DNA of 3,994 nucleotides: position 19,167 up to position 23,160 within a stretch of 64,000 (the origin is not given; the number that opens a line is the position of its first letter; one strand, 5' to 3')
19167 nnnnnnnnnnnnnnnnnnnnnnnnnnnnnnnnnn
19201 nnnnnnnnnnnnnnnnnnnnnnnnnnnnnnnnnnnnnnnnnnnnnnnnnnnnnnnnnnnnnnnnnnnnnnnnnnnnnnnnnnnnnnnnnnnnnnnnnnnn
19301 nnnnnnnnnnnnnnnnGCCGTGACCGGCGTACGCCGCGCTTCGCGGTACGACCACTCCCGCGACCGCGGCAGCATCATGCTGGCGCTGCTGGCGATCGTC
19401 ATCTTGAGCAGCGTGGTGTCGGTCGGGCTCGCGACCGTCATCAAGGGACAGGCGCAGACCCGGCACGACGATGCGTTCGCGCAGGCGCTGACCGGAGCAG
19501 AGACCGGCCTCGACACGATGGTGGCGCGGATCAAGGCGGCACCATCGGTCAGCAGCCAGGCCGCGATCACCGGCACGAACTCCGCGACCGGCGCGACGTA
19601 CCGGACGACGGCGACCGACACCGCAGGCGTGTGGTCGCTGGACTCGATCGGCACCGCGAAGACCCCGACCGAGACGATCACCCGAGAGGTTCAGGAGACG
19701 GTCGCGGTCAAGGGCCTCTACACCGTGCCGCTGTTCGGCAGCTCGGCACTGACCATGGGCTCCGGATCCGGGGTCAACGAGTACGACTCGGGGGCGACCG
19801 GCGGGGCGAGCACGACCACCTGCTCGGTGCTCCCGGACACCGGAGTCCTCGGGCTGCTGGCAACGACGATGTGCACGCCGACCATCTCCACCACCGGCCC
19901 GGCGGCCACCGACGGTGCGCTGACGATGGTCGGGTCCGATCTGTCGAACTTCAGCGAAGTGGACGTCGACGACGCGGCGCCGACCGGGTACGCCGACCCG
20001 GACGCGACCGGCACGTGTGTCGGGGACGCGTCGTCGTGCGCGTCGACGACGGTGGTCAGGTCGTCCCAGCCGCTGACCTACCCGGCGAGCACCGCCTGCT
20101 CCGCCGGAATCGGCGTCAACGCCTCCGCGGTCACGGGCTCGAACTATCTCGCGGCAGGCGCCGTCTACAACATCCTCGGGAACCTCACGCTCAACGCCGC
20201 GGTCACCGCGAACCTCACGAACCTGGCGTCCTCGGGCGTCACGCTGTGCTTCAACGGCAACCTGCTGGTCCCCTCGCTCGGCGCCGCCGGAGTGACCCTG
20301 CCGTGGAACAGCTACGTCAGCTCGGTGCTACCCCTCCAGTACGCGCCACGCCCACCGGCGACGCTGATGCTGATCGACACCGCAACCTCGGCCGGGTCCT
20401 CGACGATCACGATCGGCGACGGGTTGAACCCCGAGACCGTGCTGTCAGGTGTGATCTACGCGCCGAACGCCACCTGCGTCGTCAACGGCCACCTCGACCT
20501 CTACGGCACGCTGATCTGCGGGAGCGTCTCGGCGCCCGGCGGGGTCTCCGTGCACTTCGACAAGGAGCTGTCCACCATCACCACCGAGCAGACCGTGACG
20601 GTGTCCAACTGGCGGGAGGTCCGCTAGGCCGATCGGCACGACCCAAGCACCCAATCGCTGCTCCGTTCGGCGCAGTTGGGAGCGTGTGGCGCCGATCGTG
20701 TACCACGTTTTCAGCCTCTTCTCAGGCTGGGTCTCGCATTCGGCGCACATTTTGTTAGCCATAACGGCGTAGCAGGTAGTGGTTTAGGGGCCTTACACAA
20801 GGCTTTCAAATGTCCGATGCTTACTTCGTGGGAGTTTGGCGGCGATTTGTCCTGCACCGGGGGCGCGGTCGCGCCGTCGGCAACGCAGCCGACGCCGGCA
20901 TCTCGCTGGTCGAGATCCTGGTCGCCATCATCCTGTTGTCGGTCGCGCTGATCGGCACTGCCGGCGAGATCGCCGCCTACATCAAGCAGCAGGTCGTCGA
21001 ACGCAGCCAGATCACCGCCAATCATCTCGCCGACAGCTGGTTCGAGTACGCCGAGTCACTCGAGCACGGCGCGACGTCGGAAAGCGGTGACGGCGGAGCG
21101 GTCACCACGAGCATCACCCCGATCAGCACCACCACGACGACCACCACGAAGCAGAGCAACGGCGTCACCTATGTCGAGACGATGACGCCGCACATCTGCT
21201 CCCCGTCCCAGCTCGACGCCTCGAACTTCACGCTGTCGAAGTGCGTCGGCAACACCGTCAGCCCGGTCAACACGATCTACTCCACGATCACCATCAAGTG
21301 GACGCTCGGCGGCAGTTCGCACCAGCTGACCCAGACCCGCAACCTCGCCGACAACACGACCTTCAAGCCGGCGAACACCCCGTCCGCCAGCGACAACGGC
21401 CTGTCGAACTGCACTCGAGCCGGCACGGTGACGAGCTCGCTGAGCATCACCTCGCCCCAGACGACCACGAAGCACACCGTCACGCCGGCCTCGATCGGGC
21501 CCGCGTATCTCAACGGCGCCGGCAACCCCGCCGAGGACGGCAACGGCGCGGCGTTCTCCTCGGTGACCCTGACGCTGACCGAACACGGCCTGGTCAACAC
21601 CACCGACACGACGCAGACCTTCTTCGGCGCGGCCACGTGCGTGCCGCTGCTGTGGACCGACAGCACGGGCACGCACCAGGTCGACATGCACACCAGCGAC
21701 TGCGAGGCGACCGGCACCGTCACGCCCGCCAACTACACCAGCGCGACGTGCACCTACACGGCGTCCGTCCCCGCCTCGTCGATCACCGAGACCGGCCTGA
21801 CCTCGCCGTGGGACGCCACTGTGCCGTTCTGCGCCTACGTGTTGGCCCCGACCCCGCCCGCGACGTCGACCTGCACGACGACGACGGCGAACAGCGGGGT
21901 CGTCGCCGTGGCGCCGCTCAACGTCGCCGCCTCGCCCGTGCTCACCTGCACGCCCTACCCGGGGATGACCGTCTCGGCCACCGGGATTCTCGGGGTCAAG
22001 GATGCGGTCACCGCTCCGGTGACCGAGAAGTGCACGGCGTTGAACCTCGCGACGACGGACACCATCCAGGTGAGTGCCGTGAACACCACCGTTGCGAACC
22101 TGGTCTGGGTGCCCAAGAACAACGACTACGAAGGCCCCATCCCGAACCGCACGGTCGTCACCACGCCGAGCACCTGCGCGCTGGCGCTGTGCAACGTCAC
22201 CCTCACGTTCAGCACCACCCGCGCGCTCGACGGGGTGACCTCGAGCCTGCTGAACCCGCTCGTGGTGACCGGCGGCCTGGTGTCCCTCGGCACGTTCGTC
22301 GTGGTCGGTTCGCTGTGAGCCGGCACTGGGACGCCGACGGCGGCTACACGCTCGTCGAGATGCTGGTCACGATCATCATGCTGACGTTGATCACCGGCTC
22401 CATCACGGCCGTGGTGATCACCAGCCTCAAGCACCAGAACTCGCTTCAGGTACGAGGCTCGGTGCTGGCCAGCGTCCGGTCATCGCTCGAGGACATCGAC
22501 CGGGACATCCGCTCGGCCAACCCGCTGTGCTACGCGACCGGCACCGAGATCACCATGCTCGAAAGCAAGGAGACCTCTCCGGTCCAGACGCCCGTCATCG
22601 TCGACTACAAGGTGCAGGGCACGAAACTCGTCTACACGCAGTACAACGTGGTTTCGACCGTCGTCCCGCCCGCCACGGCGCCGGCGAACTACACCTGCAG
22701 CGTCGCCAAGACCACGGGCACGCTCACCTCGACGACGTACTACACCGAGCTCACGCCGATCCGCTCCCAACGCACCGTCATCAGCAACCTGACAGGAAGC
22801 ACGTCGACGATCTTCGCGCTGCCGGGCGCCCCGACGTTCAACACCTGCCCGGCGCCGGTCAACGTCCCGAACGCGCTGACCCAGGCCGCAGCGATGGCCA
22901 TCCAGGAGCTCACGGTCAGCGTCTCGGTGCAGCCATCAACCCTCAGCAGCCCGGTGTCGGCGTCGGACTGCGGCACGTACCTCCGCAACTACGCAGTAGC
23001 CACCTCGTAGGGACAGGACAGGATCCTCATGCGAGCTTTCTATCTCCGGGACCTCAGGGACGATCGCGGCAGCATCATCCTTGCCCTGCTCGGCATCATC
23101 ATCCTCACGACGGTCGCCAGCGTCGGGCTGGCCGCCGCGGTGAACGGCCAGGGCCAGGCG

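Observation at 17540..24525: Tandemly duplicated type IV pilin-like gene triplets (large pilin / pseudopilin / PilX-N-like) with no ATPase or prepilin peptidase nearby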

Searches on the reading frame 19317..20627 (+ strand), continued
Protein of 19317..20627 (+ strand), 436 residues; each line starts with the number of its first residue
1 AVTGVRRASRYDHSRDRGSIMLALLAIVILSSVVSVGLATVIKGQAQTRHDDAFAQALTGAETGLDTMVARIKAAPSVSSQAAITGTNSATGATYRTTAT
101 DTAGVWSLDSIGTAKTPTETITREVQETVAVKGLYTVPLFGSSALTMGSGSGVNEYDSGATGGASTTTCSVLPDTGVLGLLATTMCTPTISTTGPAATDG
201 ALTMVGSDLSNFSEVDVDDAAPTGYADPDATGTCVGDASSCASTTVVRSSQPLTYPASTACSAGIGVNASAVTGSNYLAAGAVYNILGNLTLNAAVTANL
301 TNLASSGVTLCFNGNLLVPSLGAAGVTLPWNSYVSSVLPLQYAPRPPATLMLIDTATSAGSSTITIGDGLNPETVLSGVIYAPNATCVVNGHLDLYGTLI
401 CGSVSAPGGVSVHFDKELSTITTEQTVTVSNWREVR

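Call 31: predict_structure(alignment_id=A2)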
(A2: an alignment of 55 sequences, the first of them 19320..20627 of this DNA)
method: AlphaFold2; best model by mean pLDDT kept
length: 435 residues; sequences in the alignment: 55
mean_pLDDT: 81.7   pTM: 0.70
mean pLDDT of the five models: 81.7, 81.1, 77.6, 77.5, 76.7
residues with pLDDT >= 90: 140; 70-90: 214; 50-70: 65; < 50: 16
segments of 3 or more residues with pLDDT < 50: 1-3, 5-11, 430-433
pLDDT, mean of each block of 10 residues (from residue 1): 46 60 81 81 88 90 87 75 91 92 84 90 82 80 95 84 79 67 85 93 93 92 84 87 88 81 67 60 82 61 71 90 81 82 87 89 91 92 95 95 96 82 53 48
secondary structure, 60 per line:
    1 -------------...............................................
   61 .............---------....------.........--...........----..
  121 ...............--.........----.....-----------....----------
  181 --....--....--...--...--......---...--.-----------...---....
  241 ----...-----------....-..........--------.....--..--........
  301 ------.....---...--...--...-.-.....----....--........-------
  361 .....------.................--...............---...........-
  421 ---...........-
elements in order: H14-73 E83-86 E93-101 E104-114 E119-132 E138-146 E151-155 E167-170 E183-186 E189-192 E195-197 E200-202 H205-210 E214-216 E231-233 H237-240 E245-247 H259-262 E264-267 H268-273 E282-286 H293-300 E307-311 E315-317 E320-322 E325-327 E331-335 E340-343 E349-353 E361-365 E372-388 E391-405 E409-414 H415-419 E424-434

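Call 33: search_protein_representatives(alignment_id=A1)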
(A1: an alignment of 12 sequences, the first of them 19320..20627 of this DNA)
Query: 12 sequences, 432 profile positions. Proteins with E-value up to 0.001 (for the whole library): 1100; up to 1e-10: 226; up to 1e-30: 37. The best 150 are listed.
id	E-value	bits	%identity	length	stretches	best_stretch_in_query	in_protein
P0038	6.8e-175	598.7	-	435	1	2-431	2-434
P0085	1.7e-160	551.2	-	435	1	3-432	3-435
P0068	1.2e-157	541.8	-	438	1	1-431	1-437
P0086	1.3e-141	489.0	-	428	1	1-432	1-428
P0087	5.6e-122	424.3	-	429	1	8-431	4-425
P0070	3.0e-120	418.6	-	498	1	1-431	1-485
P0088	4.6e-91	322.5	-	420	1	9-432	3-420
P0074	1.6e-88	314.1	-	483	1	1-430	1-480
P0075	4.9e-85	302.6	-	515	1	2-431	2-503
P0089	2.2e-81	290.5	-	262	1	181-431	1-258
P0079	2.7e-78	280.4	-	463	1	1-432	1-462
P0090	3.3e-78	280.1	-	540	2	4-366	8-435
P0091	3.4e-73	263.6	-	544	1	1-431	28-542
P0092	1.8e-72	261.2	-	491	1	6-431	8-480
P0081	5.6e-71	256.3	-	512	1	1-431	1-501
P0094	1.7e-55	205.2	-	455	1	4-429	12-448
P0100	2.6e-43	165.1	-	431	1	6-431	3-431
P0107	8.3e-38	147.0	-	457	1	5-431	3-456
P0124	4.0e-25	105.2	-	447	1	5-430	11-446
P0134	1.7e-22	96.5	-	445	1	9-430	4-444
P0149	9.9e-20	87.4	-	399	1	10-430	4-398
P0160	3.6e-18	82.3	-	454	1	9-415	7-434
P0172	2.2e-17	79.7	-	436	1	5-430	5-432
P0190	5.6e-16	75.0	-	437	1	4-431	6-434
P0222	4.6e-14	68.7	-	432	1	9-430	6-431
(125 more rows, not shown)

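Call 35: list_cluster_members(proteins=[P0094, P0100, P0107, P0124, P0134, P0149, P0160, P0172, P0190, P0222])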
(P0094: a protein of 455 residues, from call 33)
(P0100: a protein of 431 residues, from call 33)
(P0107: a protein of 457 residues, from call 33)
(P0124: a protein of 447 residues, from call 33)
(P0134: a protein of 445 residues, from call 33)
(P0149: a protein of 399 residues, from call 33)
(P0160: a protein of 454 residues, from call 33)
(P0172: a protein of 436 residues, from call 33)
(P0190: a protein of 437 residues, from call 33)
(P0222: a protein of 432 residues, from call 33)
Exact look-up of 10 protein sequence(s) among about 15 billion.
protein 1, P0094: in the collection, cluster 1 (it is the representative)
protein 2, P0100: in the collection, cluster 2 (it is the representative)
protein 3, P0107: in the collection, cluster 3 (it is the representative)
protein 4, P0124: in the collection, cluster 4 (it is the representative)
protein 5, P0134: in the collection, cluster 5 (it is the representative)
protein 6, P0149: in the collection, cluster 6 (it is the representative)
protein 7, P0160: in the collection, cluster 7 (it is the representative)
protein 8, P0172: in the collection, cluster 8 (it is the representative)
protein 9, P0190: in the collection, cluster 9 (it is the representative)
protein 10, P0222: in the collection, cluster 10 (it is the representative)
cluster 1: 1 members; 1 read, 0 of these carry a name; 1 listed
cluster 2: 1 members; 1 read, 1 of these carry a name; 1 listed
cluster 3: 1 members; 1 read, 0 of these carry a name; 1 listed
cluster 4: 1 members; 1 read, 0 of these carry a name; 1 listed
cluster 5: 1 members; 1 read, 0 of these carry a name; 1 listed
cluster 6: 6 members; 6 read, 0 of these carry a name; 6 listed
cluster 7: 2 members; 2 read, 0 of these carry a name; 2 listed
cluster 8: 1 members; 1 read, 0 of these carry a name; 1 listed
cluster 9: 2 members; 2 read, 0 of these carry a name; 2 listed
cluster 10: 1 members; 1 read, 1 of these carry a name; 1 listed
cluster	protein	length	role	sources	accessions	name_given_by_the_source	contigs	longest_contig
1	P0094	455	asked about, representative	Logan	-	-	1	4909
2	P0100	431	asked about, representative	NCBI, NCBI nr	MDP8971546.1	MAG: hypothetical protein M3N52_13805 [Actinomycetota bacterium] | hypothetical protein [Actinomycetota bacterium]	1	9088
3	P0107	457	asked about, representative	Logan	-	-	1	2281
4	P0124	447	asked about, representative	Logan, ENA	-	-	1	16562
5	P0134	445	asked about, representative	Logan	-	-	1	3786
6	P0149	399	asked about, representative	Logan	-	-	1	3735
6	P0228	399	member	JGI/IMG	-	-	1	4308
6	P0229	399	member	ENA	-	-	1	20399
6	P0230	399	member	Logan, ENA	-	-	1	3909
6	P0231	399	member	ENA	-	-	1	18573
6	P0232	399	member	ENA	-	-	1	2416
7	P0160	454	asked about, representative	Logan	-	-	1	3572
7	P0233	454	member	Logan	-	-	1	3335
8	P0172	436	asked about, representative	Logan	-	-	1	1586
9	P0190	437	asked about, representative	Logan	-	-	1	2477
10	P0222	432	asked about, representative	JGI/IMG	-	hypothetical protein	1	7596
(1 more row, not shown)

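Call 36: fold_search(model_id=the predicted structure, library=pdb)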
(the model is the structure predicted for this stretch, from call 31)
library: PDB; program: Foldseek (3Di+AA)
matches with E <= 10: 58; with E <= 0.001: 2
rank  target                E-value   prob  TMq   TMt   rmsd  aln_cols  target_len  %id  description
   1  6qvi_C                1.1e-04  0.97  0.21  0.19  15.7       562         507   12  Crystal structure of competence-associated pilin ComZ from Thermus thermophilus (released 2019-05-29)
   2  6qvi_A                1.7e-04  0.97  0.22  0.20  15.2       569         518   12  Crystal structure of competence-associated pilin ComZ from Thermus thermophilus (released 2019-05-29)
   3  8j1g_B                5.4e-01  0.06  0.11  0.16  23.0       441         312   10  Structure of amino acid dehydrogenase in complex with NADPH (released 2023-08-16)
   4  9a1f_R                9.1e-01  0.41  0.14  0.37   5.6       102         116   20  Integrative structure of the XcpGHIJK pseudo pilus filament model of a type II secretion system (released 2021-06-18)
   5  8j1g_D                1.4e+00  0.08  0.11  0.15  20.5       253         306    8  Structure of amino acid dehydrogenase in complex with NADPH (released 2023-08-16)
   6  8j1c_C                1.9e+00  0.03  0.11  0.15  21.9       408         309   10  Structure of amino acid dehydrogenase in complex with NADP (released 2023-08-16)
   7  2ret_A                2.0e+00  0.25  0.11  0.42   6.6        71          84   13  The crystal structure of a binary complex of two pseudopilins: EpsI and EpsJ from the Type 2 Secretion System of Vibri (released 2008-02-05)
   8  2ret_G                2.3e+00  0.23  0.11  0.43   6.7        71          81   13  The crystal structure of a binary complex of two pseudopilins: EpsI and EpsJ from the Type 2 Secretion System of Vibri (released 2008-02-05)
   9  2ret_E                2.5e+00  0.21  0.11  0.43   6.4        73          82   16  The crystal structure of a binary complex of two pseudopilins: EpsI and EpsJ from the Type 2 Secretion System of Vibri (released 2008-02-05)
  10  1y8c                  2.7e+00  0.28  0.09  0.16   3.5        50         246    8  Crystal structure of a S-adenosylmethionine-dependent methyltransferase from Clostridium acetobutylicum ATCC 824 (released 2004-12-28)
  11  8j1c_D                2.8e+00  0.23  0.11  0.15  13.9        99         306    8  Structure of amino acid dehydrogenase in complex with NADP (released 2023-08-16)
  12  5bw0_B                3.3e+00  0.20  0.13  0.46   5.7        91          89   15  The crystal structure of minor pseudopilin binary complex of XcpV and XcpW from the Type 2 secretion system of Pseudom (released 2016-07-20)
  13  4oqd_A                4.0e+00  0.25  0.11  0.20   3.2        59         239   12  Crystal structure of the tylM1 N,N-dimethyltransferase in complex with SAH and TDP-Qui3NMe2 (released 2014-02-26)
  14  9gmm                  4.0e+00  0.09  0.08  0.18   8.1        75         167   15  Crystal Structure of UFC1 T106I (released 2025-05-07)
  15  9i9t_A                4.0e+00  0.09  0.07  0.05  12.3        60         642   17  Room-temperature structure of PBP2a at EuXFEL (released 2026-02-18)
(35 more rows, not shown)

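Call 37: search_solved_structures(query=A2, max_evalue=10, show_alignments=2)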
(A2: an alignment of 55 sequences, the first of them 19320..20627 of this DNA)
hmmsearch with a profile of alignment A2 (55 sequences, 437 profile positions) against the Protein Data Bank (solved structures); distinct sequences matched with E-value up to 10: 0.

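Call 63: find_encoding_contigs(protein=P0084, flank=10000, max_places=3)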
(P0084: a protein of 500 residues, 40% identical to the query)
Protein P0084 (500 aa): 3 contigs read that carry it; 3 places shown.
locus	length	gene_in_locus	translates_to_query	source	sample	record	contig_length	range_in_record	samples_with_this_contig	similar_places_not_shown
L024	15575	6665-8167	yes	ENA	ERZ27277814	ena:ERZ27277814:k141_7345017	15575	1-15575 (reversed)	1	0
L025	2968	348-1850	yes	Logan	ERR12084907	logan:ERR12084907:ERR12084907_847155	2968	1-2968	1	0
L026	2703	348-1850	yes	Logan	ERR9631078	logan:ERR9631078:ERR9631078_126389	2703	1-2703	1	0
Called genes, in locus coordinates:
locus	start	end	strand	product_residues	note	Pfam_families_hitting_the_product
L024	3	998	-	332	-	?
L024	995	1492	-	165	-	PF00731:AIRC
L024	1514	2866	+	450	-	PF00675:Peptidase_M16, PF05193:Peptidase_M16_C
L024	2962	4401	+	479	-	PF00675:Peptidase_M16, PF05193:Peptidase_M16_C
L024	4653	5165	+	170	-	-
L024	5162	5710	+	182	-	PF07963:N_methyl (weak)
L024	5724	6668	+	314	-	PF07963:N_methyl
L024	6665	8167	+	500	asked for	PF14341:PilX_N, PF23981:DUF7305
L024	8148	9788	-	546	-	PF00474:SSF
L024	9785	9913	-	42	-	-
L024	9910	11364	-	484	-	PF00206:Lyase_1, PF14698:ASL_C2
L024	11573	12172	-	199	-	-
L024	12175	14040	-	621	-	PF17899:Peptidase_M61_N, PF05299:Peptidase_M61, PF13180:PDZ_2, PF17820:PDZ_6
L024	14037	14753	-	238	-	PF00085:Thioredoxin (faint), PF13192:Thioredoxin_3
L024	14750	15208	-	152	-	-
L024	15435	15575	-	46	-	?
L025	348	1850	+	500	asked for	PF14341:PilX_N, PF23981:DUF7305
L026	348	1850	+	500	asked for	PF14341:PilX_N, PF23981:DUF7305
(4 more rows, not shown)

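Call 85: search_protein_families(library=pfam, alignment_id=A2, max_evalue=5)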
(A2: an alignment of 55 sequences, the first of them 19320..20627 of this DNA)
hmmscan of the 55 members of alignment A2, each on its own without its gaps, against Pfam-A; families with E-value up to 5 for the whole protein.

A. member 1, window:19320-20627:+ (435 aa): 1 family
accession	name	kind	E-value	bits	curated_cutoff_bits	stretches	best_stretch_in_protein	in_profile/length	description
PF23981.1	DUF7305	-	1.4e-08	35.3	27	1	372-419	137-184/185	Domain of unknown function (DUF7305)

B. families by the number of members that match (of 55 scanned): 28 families (the first 25 are shown)
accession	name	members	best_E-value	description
PF23981.1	DUF7305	43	1.3e-11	Domain of unknown function (DUF7305)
PF23957.1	DUF7286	4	0.0048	Family of unknown function (DUF7286)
PF05627.16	AvrRpt-cleavage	3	0.022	Cleavage site for pathogenic type III effector avirulence factor Avr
PF00801.26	PKD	3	0.06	PKD domain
PF08714.17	Fae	3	0.084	Formaldehyde-activating enzyme (Fae)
PF09489.15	CbtB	2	0.022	Probable cobalt transporter subunit (CbtB)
PF08229.16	SHR3_chaperone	2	0.15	ER membrane protein SH3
PF06131.16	DUF963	1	0.002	Schizosaccharomyces pombe repeat of unknown function (DUF963)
PF09917.15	DUF2147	1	0.024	Uncharacterized protein conserved in bacteria (DUF2147)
PF22936.1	Pol_BBD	1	0.046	Pol polyprotein, beta-barrel domain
PF21876.2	STIV_turret_2nd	1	0.089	C381 turret protein 2nd galactose-binding domain-like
PF25059.1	FN3_DSCAM-DSCAML_C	1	0.11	DSCAM/DSCAML C-terminal Fn3-like domain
PF17766.7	fn3_6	1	0.11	Fibronectin type-III domain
PF21062.2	Reovirus_L2_4th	1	0.12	Reovirus core-spike protein lambda-2 (L2), ferredoxin-like domain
PF20540.3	DUF6755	1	0.17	Family of unknown function (DUF6755)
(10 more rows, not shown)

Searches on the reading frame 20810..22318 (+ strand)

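Call 3: search_protein_families(library=pfam, proteins=[window:20810-22318:+], max_evalue=1)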
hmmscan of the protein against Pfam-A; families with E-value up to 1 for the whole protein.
window:20810-22318:+ (502 aa): 1 family
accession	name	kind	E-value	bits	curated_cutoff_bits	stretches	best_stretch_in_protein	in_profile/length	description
PF07963.17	N_methyl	-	0.0026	17.7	21.2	1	28-49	4-25/27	Prokaryotic N-terminal methylation motif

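Call 4: search_protein_families(library=ncbifam, proteins=[window:20810-22318:+], max_evalue=1)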
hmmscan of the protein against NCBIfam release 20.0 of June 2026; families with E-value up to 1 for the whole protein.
window:20810-22318:+ (502 aa): 3 families
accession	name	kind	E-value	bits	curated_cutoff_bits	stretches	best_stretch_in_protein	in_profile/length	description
TIGR02523.1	type_IV_pilV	equivalog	0.0012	19.4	52.2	1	29-79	2-52/139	type IV pilus modification protein PilV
NF007848.0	PRK10557.1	equivalog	0.029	13.7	120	1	27-67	9-49/192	prepilin peptidase-dependent protein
NF041013.1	T4P_ComGE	equivalog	0.24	11.5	49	1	30-75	5-50/83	competence type IV pilus minor pilin ComGE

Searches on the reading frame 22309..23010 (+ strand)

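Call 3: search_protein_families(library=pfam, proteins=[window:22309-23010:+], max_evalue=1)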
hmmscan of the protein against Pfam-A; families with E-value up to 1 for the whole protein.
window:22309-23010:+ (233 aa): 3 families
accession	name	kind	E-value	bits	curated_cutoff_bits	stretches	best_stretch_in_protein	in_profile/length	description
PF07963.17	N_methyl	-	0.015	15.3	21.2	1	11-31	5-25/27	Prokaryotic N-terminal methylation motif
PF03579.19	SHP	-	0.086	12.9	27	1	13-40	18-44/65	Small hydrophobic protein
PF19942.4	DUF6404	-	0.21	12.4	27.6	1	6-46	70-109/115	Family of unknown function (DUF6404)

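Call 4: search_protein_families(library=ncbifam, proteins=[window:22309-23010:+], max_evalue=1)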
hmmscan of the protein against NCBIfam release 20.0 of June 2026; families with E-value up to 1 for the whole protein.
window:22309-23010:+ (233 aa): 7 families
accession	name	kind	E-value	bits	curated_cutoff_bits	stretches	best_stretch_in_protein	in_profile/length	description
NF038304.1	EPS_HpsC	equivalog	6.1e-06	26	200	1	6-103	16-115/318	hormogonium polysaccharide secretion pseudopilin HpsC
NF041002.1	pilin_ComGF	equivalog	0.011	16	80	1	12-46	3-37/139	competence type IV pilus minor pilin ComGF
TIGR01710.1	typeII_sec_gspG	equivalog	0.019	15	88.85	1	12-63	2-52/134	type II secretion system major pseudopilin GspG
NF041013.1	T4P_ComGE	equivalog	0.028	14.5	49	1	12-53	5-46/83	competence type IV pilus minor pilin ComGE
TIGR02532.1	IV_pilin_GFxxxE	domain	0.054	13.4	16.3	1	12-29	3-20/24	prepilin-type N-terminal cleavage/methylation domain-containing protein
TIGR01711.1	gspJ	equivalog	0.068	13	64.85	1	11-72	1-62/192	type II secretion system minor pseudopilin GspJ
NF040982.1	ComGD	equivalog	0.28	11.6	70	1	12-40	3-31/139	competence type IV pilus minor pilin ComGD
